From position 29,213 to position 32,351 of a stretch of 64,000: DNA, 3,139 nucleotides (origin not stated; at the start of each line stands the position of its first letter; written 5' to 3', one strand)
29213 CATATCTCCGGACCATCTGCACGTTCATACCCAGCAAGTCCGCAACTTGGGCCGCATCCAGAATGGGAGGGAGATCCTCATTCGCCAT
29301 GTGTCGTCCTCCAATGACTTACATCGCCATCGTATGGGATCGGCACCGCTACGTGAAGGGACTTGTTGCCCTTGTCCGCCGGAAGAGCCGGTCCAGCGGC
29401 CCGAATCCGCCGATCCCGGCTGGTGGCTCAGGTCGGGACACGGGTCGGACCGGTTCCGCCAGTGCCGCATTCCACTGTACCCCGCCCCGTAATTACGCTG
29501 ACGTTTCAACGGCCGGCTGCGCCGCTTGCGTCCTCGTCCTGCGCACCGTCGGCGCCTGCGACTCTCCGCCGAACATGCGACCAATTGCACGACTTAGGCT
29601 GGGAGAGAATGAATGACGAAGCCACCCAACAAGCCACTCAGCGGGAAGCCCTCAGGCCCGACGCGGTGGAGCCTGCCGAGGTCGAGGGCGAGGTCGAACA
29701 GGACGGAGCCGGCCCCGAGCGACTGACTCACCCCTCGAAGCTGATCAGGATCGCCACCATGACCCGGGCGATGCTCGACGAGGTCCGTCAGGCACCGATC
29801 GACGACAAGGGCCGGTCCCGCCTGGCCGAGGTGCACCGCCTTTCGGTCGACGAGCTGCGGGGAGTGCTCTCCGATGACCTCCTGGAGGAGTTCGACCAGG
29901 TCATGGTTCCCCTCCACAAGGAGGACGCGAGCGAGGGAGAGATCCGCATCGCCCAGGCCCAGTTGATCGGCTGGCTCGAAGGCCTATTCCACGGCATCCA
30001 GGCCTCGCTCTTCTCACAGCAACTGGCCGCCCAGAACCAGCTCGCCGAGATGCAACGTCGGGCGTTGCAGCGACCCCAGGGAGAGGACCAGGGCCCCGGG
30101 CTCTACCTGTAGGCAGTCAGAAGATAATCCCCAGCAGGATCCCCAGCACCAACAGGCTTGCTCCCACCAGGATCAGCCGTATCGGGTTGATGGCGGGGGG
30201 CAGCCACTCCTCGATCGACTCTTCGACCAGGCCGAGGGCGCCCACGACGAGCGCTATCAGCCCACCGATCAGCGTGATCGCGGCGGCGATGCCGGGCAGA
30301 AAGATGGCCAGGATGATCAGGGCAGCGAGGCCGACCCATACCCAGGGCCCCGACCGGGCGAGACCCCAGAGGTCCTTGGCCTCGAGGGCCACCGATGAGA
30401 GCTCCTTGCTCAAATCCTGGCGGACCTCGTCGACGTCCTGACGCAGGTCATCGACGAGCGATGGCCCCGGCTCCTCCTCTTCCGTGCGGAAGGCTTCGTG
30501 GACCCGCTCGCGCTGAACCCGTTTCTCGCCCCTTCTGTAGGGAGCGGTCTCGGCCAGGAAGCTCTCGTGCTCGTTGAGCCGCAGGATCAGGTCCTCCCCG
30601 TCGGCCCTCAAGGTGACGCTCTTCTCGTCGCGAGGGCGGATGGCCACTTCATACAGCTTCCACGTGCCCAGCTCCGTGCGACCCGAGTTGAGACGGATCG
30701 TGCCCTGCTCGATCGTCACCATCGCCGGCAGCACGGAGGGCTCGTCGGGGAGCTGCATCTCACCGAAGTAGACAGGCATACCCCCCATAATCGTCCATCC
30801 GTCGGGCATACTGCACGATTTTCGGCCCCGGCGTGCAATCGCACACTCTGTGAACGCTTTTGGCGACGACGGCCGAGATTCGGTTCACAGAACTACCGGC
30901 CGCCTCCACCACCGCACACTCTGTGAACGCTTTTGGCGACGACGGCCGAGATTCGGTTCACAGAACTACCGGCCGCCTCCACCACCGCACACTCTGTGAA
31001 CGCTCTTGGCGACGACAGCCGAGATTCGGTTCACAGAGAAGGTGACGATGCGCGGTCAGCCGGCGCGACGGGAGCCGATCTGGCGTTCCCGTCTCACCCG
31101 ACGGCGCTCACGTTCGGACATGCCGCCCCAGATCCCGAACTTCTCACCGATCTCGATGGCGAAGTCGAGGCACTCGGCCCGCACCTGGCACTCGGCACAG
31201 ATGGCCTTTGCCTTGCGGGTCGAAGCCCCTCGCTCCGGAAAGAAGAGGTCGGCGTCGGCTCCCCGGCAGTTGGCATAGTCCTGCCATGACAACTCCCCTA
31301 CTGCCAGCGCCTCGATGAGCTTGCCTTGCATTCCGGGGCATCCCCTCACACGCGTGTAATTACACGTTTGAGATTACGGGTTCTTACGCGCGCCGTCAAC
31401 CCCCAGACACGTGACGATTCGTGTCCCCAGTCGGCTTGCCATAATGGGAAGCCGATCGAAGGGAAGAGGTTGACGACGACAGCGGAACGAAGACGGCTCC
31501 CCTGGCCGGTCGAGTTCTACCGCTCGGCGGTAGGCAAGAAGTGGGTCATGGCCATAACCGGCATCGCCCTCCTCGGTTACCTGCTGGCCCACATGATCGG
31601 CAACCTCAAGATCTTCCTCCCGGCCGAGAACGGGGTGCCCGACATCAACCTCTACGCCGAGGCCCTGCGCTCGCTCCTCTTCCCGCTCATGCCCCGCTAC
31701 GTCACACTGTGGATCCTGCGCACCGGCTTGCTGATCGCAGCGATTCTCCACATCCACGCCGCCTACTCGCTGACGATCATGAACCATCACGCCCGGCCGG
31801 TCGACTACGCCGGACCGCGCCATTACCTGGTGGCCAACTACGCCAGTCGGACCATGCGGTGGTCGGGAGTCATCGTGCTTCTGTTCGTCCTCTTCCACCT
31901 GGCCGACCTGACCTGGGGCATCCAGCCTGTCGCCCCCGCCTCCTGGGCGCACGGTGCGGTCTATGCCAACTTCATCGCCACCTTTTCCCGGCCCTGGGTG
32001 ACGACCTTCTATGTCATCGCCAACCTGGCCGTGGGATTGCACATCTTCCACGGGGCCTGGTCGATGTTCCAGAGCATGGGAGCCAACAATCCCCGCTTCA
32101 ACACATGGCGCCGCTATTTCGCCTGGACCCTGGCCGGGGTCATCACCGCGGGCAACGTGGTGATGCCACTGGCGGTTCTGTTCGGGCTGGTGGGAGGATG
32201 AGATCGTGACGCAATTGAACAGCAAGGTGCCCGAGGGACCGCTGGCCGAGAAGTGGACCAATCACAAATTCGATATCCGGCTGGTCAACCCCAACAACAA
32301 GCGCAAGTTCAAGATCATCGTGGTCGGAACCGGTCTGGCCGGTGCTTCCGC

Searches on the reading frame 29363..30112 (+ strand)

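Call 68: search_protein_families(library=pfam, proteins=[window:29363-30112:+], max_evalue=0.0001)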
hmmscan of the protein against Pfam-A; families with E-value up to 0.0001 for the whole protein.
window:29363-30112:+ (249 aa): 1 family
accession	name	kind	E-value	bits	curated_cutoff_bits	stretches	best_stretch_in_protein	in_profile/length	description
PF10759.14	BPA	-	4.8e-43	147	29.5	1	113-240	11-136/161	Bacterial proteasome activator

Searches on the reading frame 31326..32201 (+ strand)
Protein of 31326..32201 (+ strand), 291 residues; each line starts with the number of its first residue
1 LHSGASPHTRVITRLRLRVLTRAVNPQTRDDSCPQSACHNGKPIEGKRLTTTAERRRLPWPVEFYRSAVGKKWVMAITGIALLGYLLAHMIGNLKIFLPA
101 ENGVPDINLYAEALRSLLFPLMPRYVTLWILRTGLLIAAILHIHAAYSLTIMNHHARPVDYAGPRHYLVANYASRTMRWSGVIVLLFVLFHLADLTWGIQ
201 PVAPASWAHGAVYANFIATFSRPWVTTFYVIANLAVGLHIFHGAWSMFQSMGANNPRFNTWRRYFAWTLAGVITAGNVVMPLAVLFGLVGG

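Call 6: search_protein_families(library=pfam, proteins=[window:31326-32201:+], max_evalue=0.01)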
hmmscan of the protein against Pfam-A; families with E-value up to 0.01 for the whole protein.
window:31326-32201:+ (291 aa): 1 family
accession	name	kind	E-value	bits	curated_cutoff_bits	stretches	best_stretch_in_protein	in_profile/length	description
PF01127.27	Sdh_cyt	-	0.00019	21.9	25.8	1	172-274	21-118/122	Succinate dehydrogenase/Fumarate reductase transmembrane subunit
